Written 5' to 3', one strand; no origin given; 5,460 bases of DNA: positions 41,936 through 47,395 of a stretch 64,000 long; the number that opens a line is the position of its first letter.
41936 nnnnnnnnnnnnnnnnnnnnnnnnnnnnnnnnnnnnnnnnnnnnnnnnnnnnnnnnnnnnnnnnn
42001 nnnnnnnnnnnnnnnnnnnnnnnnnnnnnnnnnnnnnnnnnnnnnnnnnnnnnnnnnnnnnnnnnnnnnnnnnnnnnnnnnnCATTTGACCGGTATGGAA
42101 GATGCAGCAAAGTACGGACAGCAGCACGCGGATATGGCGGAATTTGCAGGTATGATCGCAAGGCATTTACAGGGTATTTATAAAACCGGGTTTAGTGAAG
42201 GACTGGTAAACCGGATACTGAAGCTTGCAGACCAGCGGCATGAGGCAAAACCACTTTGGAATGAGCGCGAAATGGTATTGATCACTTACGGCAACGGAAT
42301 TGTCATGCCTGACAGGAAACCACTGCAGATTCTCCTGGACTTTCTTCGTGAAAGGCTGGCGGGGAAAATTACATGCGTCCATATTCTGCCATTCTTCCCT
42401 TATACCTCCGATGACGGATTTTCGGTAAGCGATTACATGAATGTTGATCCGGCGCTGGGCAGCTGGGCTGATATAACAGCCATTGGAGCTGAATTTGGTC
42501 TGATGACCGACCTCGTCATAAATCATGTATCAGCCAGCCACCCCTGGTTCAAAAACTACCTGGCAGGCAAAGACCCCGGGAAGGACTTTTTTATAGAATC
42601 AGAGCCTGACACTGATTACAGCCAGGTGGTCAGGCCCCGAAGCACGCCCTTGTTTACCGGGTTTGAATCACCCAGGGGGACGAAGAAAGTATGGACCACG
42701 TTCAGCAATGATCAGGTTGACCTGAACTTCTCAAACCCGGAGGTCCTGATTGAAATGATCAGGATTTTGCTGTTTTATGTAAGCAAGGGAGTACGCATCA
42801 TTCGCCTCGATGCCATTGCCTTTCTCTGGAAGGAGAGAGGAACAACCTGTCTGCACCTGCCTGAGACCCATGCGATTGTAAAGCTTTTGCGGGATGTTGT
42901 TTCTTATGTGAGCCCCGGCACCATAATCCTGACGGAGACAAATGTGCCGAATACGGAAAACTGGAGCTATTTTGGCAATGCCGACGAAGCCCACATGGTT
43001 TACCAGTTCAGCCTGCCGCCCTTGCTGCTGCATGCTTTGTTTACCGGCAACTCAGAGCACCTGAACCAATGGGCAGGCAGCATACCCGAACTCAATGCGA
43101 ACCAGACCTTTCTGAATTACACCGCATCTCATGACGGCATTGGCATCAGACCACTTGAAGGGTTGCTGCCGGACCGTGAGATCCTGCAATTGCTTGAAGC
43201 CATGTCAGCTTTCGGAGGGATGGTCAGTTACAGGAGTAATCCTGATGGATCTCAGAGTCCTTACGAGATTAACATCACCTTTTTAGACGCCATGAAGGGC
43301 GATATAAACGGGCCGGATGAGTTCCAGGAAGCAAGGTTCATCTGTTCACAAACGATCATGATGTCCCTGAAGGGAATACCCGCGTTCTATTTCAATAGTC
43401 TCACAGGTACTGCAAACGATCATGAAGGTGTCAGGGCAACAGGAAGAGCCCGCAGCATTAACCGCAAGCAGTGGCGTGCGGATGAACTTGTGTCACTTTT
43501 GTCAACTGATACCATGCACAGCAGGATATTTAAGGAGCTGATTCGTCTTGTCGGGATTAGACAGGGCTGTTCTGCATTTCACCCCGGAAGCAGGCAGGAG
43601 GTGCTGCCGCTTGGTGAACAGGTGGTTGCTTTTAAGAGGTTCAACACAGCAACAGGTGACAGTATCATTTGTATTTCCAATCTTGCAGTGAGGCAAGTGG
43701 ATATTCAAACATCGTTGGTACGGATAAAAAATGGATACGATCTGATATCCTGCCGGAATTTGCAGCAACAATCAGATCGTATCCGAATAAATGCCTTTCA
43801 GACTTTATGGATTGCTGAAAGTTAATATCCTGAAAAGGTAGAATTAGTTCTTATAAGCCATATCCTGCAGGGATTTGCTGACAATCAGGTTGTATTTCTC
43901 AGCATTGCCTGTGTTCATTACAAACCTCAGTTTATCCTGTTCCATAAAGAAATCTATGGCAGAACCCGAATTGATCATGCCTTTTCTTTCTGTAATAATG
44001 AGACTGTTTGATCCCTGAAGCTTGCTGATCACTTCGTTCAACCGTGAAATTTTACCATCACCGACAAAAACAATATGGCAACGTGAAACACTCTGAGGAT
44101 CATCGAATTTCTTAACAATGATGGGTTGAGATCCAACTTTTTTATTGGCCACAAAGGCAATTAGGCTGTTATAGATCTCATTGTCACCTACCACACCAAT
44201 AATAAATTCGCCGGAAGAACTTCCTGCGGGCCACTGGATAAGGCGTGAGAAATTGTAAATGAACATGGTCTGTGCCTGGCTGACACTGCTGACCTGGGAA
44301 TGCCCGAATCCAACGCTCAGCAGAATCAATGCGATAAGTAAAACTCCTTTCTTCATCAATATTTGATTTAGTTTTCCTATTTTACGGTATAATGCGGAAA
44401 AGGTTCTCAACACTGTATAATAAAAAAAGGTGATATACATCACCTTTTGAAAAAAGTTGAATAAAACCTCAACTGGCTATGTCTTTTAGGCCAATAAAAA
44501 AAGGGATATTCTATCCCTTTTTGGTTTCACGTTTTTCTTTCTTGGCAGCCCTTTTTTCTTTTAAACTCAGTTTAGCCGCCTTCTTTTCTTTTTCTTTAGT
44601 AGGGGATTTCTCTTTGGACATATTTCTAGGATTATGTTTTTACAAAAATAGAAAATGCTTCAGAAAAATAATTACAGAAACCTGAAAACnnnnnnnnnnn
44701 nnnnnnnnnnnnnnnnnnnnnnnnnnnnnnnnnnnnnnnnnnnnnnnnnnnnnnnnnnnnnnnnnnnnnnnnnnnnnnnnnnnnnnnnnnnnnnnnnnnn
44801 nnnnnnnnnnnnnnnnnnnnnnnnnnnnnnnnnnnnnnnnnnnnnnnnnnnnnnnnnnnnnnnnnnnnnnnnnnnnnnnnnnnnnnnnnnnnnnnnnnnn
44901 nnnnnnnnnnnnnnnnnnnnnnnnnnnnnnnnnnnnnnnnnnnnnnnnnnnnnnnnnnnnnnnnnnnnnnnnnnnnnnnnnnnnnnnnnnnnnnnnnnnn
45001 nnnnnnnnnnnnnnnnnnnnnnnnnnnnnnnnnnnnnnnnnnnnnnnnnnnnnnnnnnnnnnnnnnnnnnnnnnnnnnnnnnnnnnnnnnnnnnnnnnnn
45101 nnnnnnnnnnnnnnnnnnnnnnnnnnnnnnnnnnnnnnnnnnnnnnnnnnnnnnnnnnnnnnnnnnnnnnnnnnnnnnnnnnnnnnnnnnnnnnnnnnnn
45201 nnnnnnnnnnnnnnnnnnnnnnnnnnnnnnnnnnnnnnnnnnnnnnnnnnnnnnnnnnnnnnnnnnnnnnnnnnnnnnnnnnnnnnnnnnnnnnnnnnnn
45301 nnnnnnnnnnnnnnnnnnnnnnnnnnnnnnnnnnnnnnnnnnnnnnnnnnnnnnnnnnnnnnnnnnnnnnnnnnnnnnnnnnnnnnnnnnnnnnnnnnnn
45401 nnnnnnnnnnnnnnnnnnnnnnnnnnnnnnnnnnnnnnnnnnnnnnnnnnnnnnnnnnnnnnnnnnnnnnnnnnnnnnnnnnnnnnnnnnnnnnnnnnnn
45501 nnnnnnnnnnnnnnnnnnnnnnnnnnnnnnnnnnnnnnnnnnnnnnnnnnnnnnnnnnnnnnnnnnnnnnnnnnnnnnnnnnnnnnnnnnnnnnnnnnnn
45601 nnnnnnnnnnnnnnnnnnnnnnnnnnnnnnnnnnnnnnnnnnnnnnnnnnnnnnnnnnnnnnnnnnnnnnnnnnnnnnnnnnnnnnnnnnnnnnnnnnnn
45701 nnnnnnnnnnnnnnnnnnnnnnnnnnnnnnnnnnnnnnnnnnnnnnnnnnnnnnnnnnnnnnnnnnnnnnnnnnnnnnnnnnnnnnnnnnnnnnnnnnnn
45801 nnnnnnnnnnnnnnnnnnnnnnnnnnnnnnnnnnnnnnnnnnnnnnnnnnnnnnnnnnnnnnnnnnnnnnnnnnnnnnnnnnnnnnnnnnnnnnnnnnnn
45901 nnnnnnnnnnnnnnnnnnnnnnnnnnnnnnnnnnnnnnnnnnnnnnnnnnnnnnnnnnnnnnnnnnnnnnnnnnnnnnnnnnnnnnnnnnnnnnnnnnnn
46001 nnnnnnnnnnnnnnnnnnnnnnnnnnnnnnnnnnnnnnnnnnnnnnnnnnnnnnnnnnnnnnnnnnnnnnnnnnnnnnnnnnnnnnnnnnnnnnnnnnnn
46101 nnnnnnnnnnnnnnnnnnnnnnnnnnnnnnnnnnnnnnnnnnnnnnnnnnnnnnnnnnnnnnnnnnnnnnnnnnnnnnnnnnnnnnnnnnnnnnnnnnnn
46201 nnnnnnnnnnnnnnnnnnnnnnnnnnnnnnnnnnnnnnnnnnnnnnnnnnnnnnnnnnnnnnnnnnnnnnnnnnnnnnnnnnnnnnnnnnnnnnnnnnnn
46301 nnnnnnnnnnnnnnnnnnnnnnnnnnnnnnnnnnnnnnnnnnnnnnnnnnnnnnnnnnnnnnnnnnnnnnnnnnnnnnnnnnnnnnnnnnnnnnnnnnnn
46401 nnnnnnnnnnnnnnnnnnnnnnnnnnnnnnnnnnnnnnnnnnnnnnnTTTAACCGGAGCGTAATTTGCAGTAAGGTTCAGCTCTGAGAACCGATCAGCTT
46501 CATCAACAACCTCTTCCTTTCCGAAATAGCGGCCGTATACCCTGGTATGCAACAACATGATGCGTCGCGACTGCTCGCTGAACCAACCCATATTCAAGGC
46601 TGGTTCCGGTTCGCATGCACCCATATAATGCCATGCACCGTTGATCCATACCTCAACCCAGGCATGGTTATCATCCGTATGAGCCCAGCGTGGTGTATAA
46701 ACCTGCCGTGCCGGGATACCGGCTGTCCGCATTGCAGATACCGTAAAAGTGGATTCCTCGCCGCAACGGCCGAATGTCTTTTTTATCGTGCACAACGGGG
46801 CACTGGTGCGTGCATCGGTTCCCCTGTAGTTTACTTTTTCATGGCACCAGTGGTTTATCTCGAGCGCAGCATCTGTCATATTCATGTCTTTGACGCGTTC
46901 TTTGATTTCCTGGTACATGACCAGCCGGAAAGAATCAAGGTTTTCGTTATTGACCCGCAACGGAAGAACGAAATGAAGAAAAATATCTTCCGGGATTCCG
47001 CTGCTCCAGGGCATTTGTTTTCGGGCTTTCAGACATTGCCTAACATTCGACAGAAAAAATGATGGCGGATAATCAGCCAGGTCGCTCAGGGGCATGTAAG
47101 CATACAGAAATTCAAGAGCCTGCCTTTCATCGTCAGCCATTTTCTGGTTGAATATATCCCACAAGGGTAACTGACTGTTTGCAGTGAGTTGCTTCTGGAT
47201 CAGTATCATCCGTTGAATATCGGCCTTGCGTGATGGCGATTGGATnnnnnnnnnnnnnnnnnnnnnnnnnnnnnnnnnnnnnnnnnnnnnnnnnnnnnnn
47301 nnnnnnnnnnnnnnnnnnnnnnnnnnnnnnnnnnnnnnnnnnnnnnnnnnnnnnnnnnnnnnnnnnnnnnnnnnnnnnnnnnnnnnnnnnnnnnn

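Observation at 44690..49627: Lipoprotein with an NGLY1/Png1-like catalytic core next to a GH92 mannosidase: possible bacterial transglutaminase-fold N-glycanase module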

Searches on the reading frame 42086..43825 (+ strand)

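Call 9: search_protein_families(library=pfam, proteins=[window:42086-43825:+], max_evalue=0.001)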
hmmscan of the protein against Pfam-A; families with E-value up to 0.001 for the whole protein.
window:42086-43825:+ (579 aa): 1 family
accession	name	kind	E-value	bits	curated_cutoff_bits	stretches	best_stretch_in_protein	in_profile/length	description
PF00128.31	Alpha-amylase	-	2.1e-23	83.7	22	1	95-311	33-269/446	Alpha amylase, catalytic domain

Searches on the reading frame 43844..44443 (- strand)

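Call 9: search_protein_families(library=pfam, proteins=[window:43844-44443:-], max_evalue=0.001)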
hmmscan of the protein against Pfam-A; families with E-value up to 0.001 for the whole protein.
window:43844-44443:- (199 aa): 1 family
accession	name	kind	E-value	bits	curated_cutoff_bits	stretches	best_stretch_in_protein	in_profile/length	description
PF13689.11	DUF4154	-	1.7e-31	109.6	24.9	1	56-196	2-142/143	YfiR/HmsC-like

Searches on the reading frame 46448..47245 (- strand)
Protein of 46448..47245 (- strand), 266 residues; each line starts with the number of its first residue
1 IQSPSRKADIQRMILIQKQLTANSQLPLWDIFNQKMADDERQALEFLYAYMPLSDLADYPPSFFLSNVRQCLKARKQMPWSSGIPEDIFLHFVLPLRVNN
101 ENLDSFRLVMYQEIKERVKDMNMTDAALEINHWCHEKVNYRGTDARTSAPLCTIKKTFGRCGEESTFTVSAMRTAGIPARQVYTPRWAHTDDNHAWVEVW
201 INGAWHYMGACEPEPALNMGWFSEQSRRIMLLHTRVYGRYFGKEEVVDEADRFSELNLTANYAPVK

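Call 65: predict_structure(alignment_id=A2)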
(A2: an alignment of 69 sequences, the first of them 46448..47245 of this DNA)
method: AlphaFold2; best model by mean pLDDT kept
length: 266 residues; sequences in the alignment: 69
mean_pLDDT: 77.1   pTM: 0.76
mean pLDDT of the five models: 77.1, 75.5, 74.5, 73.9, 73.6
residues with pLDDT >= 90: 121; 70-90: 59; 50-70: 33; < 50: 53
segments of 3 or more residues with pLDDT < 50: 141-157, 188-193, 228-241, 251-266
pLDDT, mean of each block of 10 residues (from residue 1): 90 94 92 95 95 88 97 96 92 86 86 96 96 78 44 42 81 95 57 71 87 78 50 44 54 42 38
secondary structure, 60 per line:
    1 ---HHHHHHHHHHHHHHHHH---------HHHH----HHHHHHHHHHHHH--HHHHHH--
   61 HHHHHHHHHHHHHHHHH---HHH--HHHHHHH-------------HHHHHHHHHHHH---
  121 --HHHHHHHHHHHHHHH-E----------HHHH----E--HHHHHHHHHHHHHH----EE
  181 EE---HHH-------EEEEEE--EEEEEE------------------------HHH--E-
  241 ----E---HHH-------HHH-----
elements in order: H4-20 H30-33 H38-50 H53-58 H61-77 H86-92 H106-117 H123-137 H150-153 H161-174 E179-182 E196-201 E204-209

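Call 67: fold_search(model_id=the predicted structure, library=pdb)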
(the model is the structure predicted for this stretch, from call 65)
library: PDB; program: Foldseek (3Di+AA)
matches with E <= 10: 96; with E <= 0.001: 0
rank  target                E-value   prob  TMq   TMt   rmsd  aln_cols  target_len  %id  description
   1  3isr_A                2.2e-03  1.00  0.36  0.34   7.3       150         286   20  The Crystal Structure of a Putative Cysteine Protease from Cytophaga hutchinsonii to 1.9A (released 2009-09-08)
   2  3isr_B                1.4e-02  1.00  0.36  0.33   7.2       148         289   20  The Crystal Structure of a Putative Cysteine Protease from Cytophaga hutchinsonii to 1.9A (released 2009-09-08)
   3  3isr_C                1.9e-02  1.00  0.36  0.34   7.3       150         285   20  The Crystal Structure of a Putative Cysteine Protease from Cytophaga hutchinsonii to 1.9A (released 2009-09-08)
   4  4kty_B                2.9e-01  0.90  0.33  0.14   8.4       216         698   15  Fibrin-stabilizing factor with a bound ligand (released 2013-12-04)
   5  5mhm_A                3.4e-01  0.89  0.33  0.14   7.9       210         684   13  FXIIIa in complex with the inhibitor ZED1630 (released 2017-12-20)
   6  5mho_B                3.5e-01  0.85  0.32  0.14   8.4       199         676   13  FXIIIa in complex with the inhibitor ZED2369 (released 2017-12-20)
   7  5mho_A                4.4e-01  0.84  0.32  0.14   8.0       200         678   13  FXIIIa in complex with the inhibitor ZED2369 (released 2017-12-20)
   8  6kzb_A                4.9e-01  0.28  0.21  0.10  11.7       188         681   13  Transglutaminase2 complexed with calcium (released 2020-12-09)
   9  5mhm_B                5.5e-01  0.80  0.34  0.15   8.1       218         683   13  FXIIIa in complex with the inhibitor ZED1630 (released 2017-12-20)
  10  6a8p_B                6.4e-01  0.30  0.22  0.10  11.6       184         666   14  Transglutaminase 2 mutant G224V in complex with GTP (released 2018-09-26)
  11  5mhl_B                8.4e-01  0.69  0.32  0.13   8.6       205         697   15  FXIIIa in complex with the inhibitor Mi0621 (released 2017-12-20)
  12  6kzb_B                9.4e-01  0.28  0.23  0.10  11.3       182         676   13  Transglutaminase2 complexed with calcium (released 2020-12-09)
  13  6a8p_C                9.9e-01  0.38  0.25  0.11   8.0       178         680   11  Transglutaminase 2 mutant G224V in complex with GTP (released 2018-09-26)
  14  6a8p_A                1.0e+00  0.41  0.16  0.06   6.7        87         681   16  Transglutaminase 2 mutant G224V in complex with GTP (released 2018-09-26)
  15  6kzb_C                1.6e+00  0.20  0.25  0.11   9.6       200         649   12  Transglutaminase2 complexed with calcium (released 2020-12-09)
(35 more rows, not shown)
